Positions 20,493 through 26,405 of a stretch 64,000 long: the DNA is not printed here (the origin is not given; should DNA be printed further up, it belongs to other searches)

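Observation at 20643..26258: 1871-aa protein built from putative-Ig (He_PIG / dystroglycan-type cadherin-like) repeats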

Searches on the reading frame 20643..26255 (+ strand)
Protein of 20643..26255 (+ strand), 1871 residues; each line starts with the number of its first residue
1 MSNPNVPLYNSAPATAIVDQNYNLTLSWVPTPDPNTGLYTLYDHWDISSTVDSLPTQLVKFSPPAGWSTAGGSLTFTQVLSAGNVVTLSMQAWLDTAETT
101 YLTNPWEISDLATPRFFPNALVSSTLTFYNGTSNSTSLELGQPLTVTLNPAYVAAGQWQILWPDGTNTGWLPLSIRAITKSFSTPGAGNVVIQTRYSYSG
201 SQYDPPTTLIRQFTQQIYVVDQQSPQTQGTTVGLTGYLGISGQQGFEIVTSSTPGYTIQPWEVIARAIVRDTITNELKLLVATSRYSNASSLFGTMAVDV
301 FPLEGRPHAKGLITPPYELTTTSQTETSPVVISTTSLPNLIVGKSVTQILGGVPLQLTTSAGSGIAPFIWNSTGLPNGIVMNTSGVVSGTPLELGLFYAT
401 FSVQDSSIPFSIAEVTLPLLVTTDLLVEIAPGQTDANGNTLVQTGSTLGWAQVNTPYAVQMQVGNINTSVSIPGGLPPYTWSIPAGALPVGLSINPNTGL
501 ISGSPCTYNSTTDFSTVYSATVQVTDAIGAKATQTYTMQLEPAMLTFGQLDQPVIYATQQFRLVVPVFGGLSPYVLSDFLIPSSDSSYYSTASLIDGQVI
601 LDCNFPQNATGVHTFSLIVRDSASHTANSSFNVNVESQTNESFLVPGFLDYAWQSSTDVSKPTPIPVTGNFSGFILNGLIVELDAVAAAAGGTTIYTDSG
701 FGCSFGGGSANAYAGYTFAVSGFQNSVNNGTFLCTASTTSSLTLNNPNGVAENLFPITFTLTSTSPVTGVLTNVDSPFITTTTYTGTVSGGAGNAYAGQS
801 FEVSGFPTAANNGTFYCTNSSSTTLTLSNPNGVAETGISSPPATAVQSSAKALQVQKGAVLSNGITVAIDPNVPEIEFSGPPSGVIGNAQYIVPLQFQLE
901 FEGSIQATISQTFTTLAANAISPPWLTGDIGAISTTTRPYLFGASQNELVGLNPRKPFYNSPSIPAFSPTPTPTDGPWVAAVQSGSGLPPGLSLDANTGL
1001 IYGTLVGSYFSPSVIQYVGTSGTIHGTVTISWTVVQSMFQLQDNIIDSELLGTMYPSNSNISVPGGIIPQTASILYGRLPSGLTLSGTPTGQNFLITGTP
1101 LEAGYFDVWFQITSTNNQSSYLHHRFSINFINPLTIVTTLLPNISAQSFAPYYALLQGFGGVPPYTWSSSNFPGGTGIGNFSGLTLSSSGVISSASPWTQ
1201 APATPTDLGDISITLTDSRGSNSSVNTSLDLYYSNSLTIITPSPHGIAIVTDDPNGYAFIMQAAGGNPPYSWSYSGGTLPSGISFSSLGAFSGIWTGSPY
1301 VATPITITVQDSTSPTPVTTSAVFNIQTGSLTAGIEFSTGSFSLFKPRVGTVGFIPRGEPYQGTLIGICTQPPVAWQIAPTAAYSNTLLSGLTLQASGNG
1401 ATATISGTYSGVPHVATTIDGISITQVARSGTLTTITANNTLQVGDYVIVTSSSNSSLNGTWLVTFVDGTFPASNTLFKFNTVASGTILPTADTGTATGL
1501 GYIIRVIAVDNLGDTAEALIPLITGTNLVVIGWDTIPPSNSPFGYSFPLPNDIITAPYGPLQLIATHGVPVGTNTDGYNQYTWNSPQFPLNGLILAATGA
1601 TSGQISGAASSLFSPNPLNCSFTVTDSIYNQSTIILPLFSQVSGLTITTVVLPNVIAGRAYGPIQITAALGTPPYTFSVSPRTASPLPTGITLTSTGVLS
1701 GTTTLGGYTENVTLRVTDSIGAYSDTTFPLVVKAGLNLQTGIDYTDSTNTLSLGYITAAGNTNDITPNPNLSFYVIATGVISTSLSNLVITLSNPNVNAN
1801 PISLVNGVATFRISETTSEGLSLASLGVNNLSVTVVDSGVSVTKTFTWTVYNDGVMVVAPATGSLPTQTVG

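Call 5: search_protein_families(library=pfam, proteins=[window:20643-26255:+], max_evalue=1)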
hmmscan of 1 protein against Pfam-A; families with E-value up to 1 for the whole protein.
window:20643-26255:+ (1871 aa): 1 family
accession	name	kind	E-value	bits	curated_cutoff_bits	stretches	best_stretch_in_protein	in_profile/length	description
PF05345.18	He_PIG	-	4.4e-16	59.5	24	6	451-539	13-94/96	Putative Ig domain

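Call 6: search_protein_families(library=phrogs, proteins=[window:20643-26255:+], max_evalue=0.01)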
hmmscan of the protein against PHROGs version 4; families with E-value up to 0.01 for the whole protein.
window:20643-26255:+ (1871 aa): 0 families

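Call 9: search_dna_similar(query=window:20643-26255:+, collection=phages, mode=protein, max_rows=25)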
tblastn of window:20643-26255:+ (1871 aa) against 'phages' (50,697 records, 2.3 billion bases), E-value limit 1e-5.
Records with a match: 6; places in all: 6; records where one place covers at least 80% of the query: 1.
Best place of each record, by identity: <60% 6.
By first word of the organism name: Gordonia 5; Tunturiibacter 1.
By host as written in the record: Gordonia rubripertincta NRRL B-16540 5; Tunturiibacter psychrotolerans X4BP1 1.
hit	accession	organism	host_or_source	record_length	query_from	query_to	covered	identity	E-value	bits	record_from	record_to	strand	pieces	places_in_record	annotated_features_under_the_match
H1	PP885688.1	Tunturiibacter phage Tunturi_5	Tunturiibacter psychrotolerans X4BP1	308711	11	1868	84%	35.8%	1e-106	719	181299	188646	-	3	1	regulator of chromosome condensation (x2)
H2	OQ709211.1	Gordonia phage Azira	Gordonia rubripertincta NRRL B-16540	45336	435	566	7%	32.4%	3e-6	59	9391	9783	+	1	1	15: major tail protein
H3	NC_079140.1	Gordonia phage Azira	Gordonia rubripertincta NRRL B-16540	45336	435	566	7%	32.4%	3e-6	59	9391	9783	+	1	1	15: major tail protein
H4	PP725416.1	Gordonia phage MaVan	Gordonia rubripertincta NRRL B-16540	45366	435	566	7%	32.4%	3e-6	59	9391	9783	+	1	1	15: major tail protein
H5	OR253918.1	Gordonia phage Nibbles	Gordonia rubripertincta NRRL B-16540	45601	435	566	7%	32.4%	3e-6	59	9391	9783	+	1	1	15: major tail protein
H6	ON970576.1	Gordonia phage Survivors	Gordonia rubripertincta NRRL B-16540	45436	435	543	6%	33.9%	8e-6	57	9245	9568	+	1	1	15: major tail protein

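Call 11: get_annotated_region(hit=H1, flank=20000)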
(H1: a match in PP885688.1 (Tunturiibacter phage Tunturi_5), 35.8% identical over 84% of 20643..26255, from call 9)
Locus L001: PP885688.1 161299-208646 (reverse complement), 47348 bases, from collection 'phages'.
description: Tunturiibacter phage Tunturi_5, complete genome.
organism: Tunturiibacter phage Tunturi_5 (NCBI taxid 3378199)
taxonomy: Viruses; Duplodnaviria; Heunggongvirae; Uroviricota; Caudoviricetes
host: Tunturiibacter psychrotolerans X4BP1; source: soil; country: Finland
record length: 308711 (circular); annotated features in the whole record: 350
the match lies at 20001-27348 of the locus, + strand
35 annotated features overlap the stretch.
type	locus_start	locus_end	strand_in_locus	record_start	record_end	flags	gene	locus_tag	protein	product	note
CDS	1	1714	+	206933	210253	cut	-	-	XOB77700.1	tail length tape measure protein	ORF257; gp257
CDS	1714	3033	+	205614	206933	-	-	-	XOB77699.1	lytic tail protein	ORF256; gp256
CDS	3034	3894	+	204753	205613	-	-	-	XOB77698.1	virion structural protein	ORF255; gp255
CDS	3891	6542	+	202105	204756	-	-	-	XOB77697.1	tail protein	ORF254; gp254; tail protein with lysin activity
CDS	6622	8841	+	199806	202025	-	-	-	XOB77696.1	tail fiber protein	ORF253; gp253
CDS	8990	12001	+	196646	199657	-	-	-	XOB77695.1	virion structural protein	ORF252; gp252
CDS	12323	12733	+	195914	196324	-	-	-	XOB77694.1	lipoprotein precursor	ORF251; gp251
CDS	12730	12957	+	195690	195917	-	-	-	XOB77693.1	hypothetical protein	ORF250; gp250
CDS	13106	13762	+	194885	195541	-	-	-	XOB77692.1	hypothetical protein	ORF249; gp249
CDS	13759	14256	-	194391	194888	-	-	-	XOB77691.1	hypothetical protein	ORF248; gp248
CDS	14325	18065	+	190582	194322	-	-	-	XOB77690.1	tail fiber protein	ORF247; gp247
CDS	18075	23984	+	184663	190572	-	-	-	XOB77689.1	regulator of chromosome condensation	ORF246; gp246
CDS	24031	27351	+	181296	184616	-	-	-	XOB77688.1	regulator of chromosome condensation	ORF245; gp245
CDS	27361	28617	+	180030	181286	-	-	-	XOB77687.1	minor tail protein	ORF244; gp244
CDS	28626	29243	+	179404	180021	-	-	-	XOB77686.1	hypothetical protein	ORF243; gp243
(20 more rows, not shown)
